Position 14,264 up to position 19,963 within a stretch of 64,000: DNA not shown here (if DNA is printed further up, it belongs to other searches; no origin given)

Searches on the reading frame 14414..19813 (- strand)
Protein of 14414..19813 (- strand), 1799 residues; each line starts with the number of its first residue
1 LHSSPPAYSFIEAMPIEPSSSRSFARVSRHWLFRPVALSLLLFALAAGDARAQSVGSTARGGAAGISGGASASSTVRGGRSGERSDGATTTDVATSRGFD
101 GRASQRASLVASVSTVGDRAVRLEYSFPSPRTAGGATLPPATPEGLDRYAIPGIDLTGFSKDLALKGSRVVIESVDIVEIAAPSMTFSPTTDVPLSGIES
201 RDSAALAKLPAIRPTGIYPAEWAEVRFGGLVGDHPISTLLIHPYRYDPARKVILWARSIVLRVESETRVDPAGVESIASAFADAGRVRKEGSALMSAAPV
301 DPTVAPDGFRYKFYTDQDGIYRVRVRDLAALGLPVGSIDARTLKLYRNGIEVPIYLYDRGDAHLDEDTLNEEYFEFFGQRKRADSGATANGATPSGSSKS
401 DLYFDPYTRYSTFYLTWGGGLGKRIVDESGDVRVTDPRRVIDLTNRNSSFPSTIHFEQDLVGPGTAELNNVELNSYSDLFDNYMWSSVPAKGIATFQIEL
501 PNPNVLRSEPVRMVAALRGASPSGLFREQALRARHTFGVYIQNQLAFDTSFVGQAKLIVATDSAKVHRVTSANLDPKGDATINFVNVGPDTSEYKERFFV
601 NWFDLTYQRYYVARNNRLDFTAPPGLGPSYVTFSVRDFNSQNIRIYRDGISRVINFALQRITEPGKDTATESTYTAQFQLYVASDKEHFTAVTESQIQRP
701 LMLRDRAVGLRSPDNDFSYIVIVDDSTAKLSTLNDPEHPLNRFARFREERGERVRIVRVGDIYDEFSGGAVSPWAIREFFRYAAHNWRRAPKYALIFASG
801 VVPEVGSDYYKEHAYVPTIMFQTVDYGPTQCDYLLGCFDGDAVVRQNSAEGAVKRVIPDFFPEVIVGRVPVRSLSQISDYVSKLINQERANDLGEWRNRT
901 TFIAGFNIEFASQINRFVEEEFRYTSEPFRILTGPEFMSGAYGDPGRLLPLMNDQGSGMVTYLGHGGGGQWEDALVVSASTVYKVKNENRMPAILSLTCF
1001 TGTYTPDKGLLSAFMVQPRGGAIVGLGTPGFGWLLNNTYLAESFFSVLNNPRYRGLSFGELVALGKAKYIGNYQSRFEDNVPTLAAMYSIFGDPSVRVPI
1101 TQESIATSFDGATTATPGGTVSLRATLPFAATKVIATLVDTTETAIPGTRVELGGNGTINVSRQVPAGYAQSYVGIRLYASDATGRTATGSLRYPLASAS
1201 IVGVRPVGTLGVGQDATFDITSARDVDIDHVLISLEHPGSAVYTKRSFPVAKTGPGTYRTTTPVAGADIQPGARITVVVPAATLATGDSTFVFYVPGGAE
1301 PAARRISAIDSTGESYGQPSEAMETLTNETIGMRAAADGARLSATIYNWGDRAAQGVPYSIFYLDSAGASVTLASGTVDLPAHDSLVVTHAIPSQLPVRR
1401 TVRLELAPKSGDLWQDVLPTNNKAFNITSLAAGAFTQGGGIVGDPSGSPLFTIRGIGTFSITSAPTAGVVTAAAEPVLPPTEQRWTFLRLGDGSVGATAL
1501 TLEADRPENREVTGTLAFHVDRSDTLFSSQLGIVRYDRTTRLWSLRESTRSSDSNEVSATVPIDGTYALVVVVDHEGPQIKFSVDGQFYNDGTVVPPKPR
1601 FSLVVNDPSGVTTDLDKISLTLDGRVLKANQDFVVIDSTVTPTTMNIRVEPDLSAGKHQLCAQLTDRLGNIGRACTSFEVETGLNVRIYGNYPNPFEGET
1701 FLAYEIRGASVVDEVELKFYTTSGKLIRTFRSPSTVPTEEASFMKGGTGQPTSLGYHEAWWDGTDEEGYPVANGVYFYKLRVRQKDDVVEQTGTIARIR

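Call 57: search_protein_families(library=pfam, proteins=[window:14414-19813:-], max_evalue=0.00001)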
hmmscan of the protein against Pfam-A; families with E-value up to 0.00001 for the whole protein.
window:14414-19813:- (1799 aa): 1 family
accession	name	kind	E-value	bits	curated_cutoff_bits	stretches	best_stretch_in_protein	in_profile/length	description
PF01364.23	Peptidase_C25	-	7.4e-61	206.9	23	1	719-1098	1-374/374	Peptidase family C25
